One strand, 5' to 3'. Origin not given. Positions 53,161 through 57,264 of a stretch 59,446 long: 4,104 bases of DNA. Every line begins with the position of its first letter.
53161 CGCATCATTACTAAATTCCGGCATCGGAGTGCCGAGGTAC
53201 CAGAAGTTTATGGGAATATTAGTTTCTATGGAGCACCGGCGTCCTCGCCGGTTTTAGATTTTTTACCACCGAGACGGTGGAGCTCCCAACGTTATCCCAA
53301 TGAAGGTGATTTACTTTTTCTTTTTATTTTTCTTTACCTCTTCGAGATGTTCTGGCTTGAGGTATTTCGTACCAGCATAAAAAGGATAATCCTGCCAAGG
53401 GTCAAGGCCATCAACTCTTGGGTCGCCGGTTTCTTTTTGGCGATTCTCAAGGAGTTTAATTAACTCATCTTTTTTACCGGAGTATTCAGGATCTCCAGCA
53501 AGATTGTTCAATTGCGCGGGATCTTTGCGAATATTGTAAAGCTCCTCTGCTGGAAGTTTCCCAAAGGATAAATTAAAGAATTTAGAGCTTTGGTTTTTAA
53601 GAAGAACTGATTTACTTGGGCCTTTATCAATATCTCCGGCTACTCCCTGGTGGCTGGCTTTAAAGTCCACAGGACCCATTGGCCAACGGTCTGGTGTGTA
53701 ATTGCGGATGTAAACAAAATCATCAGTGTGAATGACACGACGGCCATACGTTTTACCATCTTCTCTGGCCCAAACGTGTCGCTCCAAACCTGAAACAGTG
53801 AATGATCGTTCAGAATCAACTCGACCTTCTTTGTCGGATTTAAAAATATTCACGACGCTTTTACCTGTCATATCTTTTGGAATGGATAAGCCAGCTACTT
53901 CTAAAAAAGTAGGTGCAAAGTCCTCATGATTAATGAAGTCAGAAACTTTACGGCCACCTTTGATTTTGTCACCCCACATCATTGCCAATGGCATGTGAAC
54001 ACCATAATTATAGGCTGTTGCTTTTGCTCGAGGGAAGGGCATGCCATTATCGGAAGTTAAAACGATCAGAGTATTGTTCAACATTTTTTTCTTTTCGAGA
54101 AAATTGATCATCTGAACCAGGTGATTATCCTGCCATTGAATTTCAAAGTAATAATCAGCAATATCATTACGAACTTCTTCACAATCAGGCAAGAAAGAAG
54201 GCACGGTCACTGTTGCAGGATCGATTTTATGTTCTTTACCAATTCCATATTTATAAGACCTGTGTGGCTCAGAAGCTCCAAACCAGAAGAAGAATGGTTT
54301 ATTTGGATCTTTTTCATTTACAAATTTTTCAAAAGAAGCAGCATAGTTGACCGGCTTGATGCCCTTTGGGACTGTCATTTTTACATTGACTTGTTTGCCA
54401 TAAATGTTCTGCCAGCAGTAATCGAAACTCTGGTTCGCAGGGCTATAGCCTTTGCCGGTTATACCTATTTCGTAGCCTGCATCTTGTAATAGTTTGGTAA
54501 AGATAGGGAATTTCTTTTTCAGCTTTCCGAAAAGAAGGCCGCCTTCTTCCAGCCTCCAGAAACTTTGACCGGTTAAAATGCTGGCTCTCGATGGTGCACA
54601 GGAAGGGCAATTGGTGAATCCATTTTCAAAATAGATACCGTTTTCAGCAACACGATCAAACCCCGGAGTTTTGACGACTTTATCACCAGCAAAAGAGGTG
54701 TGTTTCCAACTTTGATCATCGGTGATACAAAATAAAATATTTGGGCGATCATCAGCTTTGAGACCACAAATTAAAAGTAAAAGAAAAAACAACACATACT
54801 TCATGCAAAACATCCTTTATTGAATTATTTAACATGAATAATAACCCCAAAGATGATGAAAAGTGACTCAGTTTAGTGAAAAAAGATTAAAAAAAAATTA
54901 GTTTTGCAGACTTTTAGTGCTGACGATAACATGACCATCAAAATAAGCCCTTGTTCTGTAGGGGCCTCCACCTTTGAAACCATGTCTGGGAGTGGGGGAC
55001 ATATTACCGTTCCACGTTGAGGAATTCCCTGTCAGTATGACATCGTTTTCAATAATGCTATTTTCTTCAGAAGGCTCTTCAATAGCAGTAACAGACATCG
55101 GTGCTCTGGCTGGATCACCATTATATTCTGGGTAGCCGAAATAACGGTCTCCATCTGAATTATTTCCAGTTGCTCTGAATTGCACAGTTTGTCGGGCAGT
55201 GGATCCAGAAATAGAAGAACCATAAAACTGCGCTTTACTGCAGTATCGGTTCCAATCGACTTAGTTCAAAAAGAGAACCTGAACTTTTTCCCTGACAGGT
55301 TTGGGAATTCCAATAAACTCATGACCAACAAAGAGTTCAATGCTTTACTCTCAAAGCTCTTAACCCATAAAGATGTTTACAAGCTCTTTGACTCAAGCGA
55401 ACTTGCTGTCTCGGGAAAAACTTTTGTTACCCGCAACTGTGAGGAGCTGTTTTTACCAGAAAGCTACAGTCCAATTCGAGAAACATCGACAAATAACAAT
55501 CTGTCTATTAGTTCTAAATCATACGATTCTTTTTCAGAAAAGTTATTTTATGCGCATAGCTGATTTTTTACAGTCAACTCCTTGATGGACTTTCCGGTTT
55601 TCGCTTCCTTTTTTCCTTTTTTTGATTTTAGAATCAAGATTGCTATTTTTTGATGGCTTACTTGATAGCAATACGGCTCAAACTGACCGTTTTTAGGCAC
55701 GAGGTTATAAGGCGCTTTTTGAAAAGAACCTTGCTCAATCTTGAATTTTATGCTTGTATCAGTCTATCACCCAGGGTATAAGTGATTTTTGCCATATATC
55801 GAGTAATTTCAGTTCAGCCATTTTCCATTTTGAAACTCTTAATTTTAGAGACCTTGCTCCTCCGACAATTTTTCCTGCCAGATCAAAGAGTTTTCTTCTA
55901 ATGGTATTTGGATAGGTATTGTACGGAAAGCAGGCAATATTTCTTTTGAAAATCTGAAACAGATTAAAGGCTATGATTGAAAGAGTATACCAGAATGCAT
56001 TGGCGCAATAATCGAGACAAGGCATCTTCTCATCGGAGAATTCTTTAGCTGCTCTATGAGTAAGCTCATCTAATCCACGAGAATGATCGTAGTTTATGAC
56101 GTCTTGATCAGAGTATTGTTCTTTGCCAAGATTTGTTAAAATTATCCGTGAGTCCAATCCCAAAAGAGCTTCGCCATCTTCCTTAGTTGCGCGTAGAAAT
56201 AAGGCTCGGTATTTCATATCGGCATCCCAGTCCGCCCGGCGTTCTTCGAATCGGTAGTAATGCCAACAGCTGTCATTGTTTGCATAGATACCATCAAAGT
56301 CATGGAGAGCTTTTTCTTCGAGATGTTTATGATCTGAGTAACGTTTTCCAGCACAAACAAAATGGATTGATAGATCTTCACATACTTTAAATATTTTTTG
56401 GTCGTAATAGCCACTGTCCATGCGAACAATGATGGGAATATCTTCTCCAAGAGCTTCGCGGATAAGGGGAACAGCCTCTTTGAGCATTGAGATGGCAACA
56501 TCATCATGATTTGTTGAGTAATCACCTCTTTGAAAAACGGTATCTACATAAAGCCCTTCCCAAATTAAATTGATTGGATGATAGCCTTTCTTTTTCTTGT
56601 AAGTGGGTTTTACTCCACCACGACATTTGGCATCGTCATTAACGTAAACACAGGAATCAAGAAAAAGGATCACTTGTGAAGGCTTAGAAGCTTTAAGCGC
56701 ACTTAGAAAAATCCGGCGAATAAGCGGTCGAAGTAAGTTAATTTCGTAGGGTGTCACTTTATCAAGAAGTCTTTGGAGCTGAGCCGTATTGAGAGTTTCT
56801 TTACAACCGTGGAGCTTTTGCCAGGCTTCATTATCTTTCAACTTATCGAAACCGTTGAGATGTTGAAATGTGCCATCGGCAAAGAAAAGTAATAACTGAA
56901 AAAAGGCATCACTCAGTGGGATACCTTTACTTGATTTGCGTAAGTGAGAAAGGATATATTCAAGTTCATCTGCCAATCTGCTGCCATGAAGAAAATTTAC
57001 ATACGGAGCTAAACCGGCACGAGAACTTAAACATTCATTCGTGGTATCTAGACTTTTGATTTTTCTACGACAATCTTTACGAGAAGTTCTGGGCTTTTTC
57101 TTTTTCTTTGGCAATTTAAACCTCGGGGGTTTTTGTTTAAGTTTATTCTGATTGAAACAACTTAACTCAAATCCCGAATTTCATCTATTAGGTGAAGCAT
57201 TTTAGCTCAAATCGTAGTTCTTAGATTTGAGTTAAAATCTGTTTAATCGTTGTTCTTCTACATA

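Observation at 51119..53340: Poly-lysine C-terminal tails (KKRKKKK, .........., KKNKKKK) on three adjacent secreted proteins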

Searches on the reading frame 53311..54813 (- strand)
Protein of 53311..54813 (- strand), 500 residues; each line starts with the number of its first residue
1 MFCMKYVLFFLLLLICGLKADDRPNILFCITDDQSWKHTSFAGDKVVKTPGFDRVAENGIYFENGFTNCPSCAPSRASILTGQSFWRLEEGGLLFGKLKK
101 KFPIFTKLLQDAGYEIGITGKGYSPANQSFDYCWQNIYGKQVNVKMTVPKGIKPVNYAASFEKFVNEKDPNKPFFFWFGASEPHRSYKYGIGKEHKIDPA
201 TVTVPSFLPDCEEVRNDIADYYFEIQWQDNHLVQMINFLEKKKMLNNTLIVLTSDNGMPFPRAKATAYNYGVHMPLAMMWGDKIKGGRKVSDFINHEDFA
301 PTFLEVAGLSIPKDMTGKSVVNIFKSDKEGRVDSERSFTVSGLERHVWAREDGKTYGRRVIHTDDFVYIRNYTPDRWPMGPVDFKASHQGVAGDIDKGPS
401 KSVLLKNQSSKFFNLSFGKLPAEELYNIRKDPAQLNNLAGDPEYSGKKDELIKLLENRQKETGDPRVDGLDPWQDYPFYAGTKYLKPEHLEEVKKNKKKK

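Call 6: search_protein_families(library=pfam, proteins=[window:53311-54813:-])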
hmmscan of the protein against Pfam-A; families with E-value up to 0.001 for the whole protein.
window:53311-54813:- (500 aa): 2 families
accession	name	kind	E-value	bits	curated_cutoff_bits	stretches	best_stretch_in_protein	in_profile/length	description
PF00884.28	Sulfatase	-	1e-38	133.8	25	1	24-308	1-300/301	Sulfatase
PF16347.10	SGSH_C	-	8.3e-18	65.4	29.3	1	266-331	10-75/154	N-sulphoglucosamine sulphohydrolase, C-terminal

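Call 7: search_protein_families(library=ncbifam, proteins=[window:53311-54813:-], max_evalue=0.01)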
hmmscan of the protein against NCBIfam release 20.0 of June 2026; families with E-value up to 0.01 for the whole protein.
window:53311-54813:- (500 aa): 6 families
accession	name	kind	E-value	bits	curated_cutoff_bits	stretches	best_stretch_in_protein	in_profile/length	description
NF010322.0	PRK13759.1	equivalog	1.9e-41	142.1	481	2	21-129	4-113/486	arylsulfatase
TIGR03417.1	chol_sulfatase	equivalog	2.4e-25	89.4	433.45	2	23-121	2-100/500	choline-sulfatase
NF045661.1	HdlasePehA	equivalog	3e-25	88.8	900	2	212-329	275-397/506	phosphoric/sulfuric ester hydrolase PehA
NF052527.1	Mn_arylsulf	exception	3.8e-14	52.5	850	1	23-83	1-62/479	manganese-dependent arylsulfatase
NF038282.1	LapC_YejM_PbgA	exception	0.00012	20.6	825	1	216-304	409-497/584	LPS biosynthesis-modulating metalloenzyme YejM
NF042991.1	alk_phos_PafA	equivalog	0.001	17.6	650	0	265-324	496-553/554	alkaline phosphatase PafA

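Call 18: find_homologous_proteins(query=window:53311-54813:-)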
Query window:53311-54813:- (500 aa): 6407 proteins with E <= 0.001 among 8000 candidates; the best 120 are listed.
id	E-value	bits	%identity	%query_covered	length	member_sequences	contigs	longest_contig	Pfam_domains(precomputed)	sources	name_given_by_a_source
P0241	0.0e+0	1176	100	99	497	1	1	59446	PF16347.11,PF00884.29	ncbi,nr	ncbi:MAG: sulfatase [Lentisphaerales bacterium]|nr:sulfatase [Lentisphaerales bacterium]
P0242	8.8e-298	1007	84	99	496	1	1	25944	PF16347.11,PF00884.29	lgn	-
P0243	1.0e-241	822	69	98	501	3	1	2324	PF16347.11,PF00884.29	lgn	-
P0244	1.5e-220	752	64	99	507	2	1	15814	PF16347.11,PF00884.29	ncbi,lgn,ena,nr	ncbi:MAG: sulfatase [Lentisphaeraceae bacterium]|nr:sulfatase [Lentisphaeraceae bacterium]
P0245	1.7e-209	715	62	98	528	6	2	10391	PF16347.11,PF00884.29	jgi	jgi:uncharacterized sulfatase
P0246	7.0e-204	697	62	96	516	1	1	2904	PF01663.28,PF16347.11,PF00884.29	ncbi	-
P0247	9.7e-204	696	63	94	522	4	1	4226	PF01663.28,PF16347.11,PF00884.29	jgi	jgi:uncharacterized sulfatase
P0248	1.8e-203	695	62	97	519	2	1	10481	PF16347.11,PF00884.29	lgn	-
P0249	2.5e-203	695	63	95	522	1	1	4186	PF16347.11,PF00884.29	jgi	-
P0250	1.0e-202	693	62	96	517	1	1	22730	PF16347.11,PF00884.29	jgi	jgi:uncharacterized sulfatase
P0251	1.2e-202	693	61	96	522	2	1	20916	PF01663.28,PF16347.11,PF00884.29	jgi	jgi:uncharacterized sulfatase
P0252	1.4e-202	692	61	97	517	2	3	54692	PF10518.15,PF01663.28,PF16347.11,PF00884.29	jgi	-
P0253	2.1e-202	692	62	96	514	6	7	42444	PF01663.28,PF16347.11,PF00884.29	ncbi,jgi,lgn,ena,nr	ncbi:MAG: sulfatase [Phycisphaerae bacterium]|jgi:uncharacterized sulfatase|nr:sulfatase [Phycisphae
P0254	2.3e-201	688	60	98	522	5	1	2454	PF16347.11,PF00884.29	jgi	jgi:uncharacterized sulfatase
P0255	1.4e-200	686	61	95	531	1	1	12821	PF16347.11,PF00884.29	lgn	-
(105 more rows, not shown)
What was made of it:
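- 53311..54813 (-): Second S1 sulfatase (500 aa by longest ORF; 497 aa in NCBI), signal peptide, canonical C-A-P-S-R motif, polybasic tail. P0241 is 100% identical (call 18).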

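Call 22: find_encoding_contigs(protein=P0244, flank=10000, max_places=3)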
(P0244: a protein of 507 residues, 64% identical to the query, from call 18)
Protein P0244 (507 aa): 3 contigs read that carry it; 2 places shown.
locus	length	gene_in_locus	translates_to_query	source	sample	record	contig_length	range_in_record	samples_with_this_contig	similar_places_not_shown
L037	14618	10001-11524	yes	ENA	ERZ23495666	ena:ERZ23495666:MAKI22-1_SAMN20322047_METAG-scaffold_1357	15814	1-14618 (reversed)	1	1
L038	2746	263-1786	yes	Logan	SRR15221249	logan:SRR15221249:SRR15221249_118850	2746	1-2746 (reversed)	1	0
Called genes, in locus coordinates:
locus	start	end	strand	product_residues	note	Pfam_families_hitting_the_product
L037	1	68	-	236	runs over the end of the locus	PF07963:N_methyl (weak)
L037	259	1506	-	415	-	PF07586:HXXSHH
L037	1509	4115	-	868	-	PF07635:PSCyt1 (weak), PF07626:PSD3, PF07637:PSD5, PF07631:PSD4, PF07627:PSCyt3, PF07624:PSD2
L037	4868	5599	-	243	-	PF06439:3keto-disac_hyd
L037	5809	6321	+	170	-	PF04542:Sigma70_r2, PF08281:Sigma70_r4_2 (weak)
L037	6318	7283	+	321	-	-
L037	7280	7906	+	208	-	PF07596:SBP_bac_10 (weak)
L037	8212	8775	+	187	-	PF07596:SBP_bac_10 (faint)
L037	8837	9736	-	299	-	PF07224:Chlorophyllase (weak)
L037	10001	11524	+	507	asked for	PF00884:Sulfatase, PF16347:SGSH_C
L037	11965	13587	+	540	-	PF00884:Sulfatase, PF16347:SGSH_C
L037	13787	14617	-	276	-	PF07586:HXXSHH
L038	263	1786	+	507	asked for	PF00884:Sulfatase, PF16347:SGSH_C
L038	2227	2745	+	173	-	?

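Call 39: search_solved_structures(query=window:53311-54813:-, max_evalue=1e-10)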
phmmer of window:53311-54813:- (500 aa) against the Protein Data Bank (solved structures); distinct sequences matched with E-value up to 1e-10: 55.
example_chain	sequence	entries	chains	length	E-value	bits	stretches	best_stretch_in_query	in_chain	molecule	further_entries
5g2v_A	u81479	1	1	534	1.3e-36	129.9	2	22-187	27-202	N-ACETYLGLUCOSAMINE-6-SULFATASE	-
9bb9_A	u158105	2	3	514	1.9e-33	119.5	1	21-467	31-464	S1_8A sulfatase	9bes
9bes_B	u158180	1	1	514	6.1e-32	114.5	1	21-467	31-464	S1_8A Sulfatase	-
7p24_AAA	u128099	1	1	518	2.3e-30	109.3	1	218-327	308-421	Mucin-desulfating sulfatase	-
9fvt_A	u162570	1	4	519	4.1e-29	105.1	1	162-349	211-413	Sulfatase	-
7oz8_AAA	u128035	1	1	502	5.8e-29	104.7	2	20-121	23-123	Choline-sulfatase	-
4mhx_A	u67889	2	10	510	1.6e-28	103.2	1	11-468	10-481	N-sulphoglucosamine sulphohydrolase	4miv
7ebp_A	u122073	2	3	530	1e-27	100.5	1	21-210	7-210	Sulfatase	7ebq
6hr5_A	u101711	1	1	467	2e-27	99.6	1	21-121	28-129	Alpha-L-rhamnosidase/sulfatase (GH78)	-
9s8y_A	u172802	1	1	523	3.1e-27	98.9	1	23-210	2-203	Sulfatase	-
9bbd_A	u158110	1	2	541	7.3e-27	97.7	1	24-446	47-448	S1_8B sulfatase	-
7lha_A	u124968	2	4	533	1.2e-26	97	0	212-326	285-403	Exo-L-galactose-6-sulfatase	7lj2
9bef_A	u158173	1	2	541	2e-25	93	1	24-446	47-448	S1_8B sulfatase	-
9s03_A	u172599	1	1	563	3.9e-25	92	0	22-135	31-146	Putative sulfatase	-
7snj_A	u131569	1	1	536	2.5e-23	86.1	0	10-212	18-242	Arylsulfatase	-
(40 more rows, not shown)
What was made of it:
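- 53311..54813 (-): Nearest solved structures are 5g2v and 9bb9 (call 39).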

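Call 56: find_encoding_contigs(protein=P0253, flank=10000, max_places=1)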
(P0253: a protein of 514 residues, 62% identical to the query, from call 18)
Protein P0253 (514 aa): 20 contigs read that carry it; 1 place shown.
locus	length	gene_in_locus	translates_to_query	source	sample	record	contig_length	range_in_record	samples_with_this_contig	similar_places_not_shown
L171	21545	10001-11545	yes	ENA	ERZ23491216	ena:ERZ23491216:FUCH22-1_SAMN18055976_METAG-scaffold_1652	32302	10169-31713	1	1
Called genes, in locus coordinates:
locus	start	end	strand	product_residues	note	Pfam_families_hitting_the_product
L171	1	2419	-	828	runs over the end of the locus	PF02310:B12-binding (weak), PF04055:Radical_SAM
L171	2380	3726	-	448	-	PF02310:B12-binding, PF04055:Radical_SAM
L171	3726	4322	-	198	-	PF00440:TetR_N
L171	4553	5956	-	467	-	PF00884:Sulfatase, PF01663:Phosphodiest, PF16347:SGSH_C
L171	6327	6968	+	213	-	PF07638:Sigma70_ECF (weak), PF08281:Sigma70_r4_2, PF04545:Sigma70_r4 (weak)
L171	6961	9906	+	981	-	PF00069:Pkinase, PF07714:PK_Tyr_Ser-Thr, PF13181:TPR_8 (faint), PF13424:TPR_12 (faint)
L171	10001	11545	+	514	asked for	PF00884:Sulfatase, PF01663:Phosphodiest (faint), PF16347:SGSH_C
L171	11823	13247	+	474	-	PF00270:DEAD, PF04851:ResIII, PF00271:Helicase_C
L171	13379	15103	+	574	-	PF08497:Radical_SAM_N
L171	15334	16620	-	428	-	PF01408:GFO_IDH_MocA, PF19051:GFO_IDH_MocA_C2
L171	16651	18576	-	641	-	PF00884:Sulfatase, PF02995:DUF229 (faint), PF16347:SGSH_C, PF13646:HEAT_2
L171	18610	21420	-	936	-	PF12228:DUF3604 (weak)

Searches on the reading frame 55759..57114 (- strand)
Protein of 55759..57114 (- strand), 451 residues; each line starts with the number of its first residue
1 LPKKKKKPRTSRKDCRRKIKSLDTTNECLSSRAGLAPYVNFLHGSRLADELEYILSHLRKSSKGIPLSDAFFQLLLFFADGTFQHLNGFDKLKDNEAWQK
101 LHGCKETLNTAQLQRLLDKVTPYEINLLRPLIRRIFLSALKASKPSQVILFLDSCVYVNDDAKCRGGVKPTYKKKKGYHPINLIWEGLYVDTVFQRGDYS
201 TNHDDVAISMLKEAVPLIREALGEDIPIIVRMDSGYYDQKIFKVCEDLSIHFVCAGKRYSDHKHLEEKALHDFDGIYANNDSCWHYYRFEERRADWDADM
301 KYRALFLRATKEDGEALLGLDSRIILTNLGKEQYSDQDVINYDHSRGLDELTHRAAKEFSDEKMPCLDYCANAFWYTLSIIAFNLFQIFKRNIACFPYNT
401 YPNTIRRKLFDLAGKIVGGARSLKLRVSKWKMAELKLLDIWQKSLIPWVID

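Call 6: search_protein_families(library=pfam, proteins=[window:55759-57114:-])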
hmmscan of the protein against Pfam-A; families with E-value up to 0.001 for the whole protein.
window:55759-57114:- (451 aa): 2 families
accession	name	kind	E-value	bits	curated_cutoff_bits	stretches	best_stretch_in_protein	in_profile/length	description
PF13701.12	DDE_Tnp_1_4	-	1.9e-28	99.4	34.7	1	22-429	11-415/435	Transposase DDE domain group 1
PF01609.27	DDE_Tnp_1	-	0.00013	22.2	23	1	216-385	74-200/200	Transposase DDE domain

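Call 33: find_encoding_contigs(protein=window:55759-57114:-, flank=10000, max_places=10)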
Protein window:55759-57114:- (451 aa): 2 contigs read that carry it; 2 places shown.
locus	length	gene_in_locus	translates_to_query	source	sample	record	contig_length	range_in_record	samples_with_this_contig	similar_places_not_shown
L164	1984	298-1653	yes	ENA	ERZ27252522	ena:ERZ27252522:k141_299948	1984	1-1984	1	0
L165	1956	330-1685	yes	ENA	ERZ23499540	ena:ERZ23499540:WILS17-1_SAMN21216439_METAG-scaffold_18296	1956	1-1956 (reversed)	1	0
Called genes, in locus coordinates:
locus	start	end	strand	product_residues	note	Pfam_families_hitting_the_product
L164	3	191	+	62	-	?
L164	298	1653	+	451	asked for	PF13701:DDE_Tnp_1_4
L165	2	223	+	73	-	?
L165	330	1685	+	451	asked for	PF13701:DDE_Tnp_1_4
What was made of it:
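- Tried and rejected: The transposase trick for reaching other contigs of the same genome returned only two 2-kb contigs (call 33).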
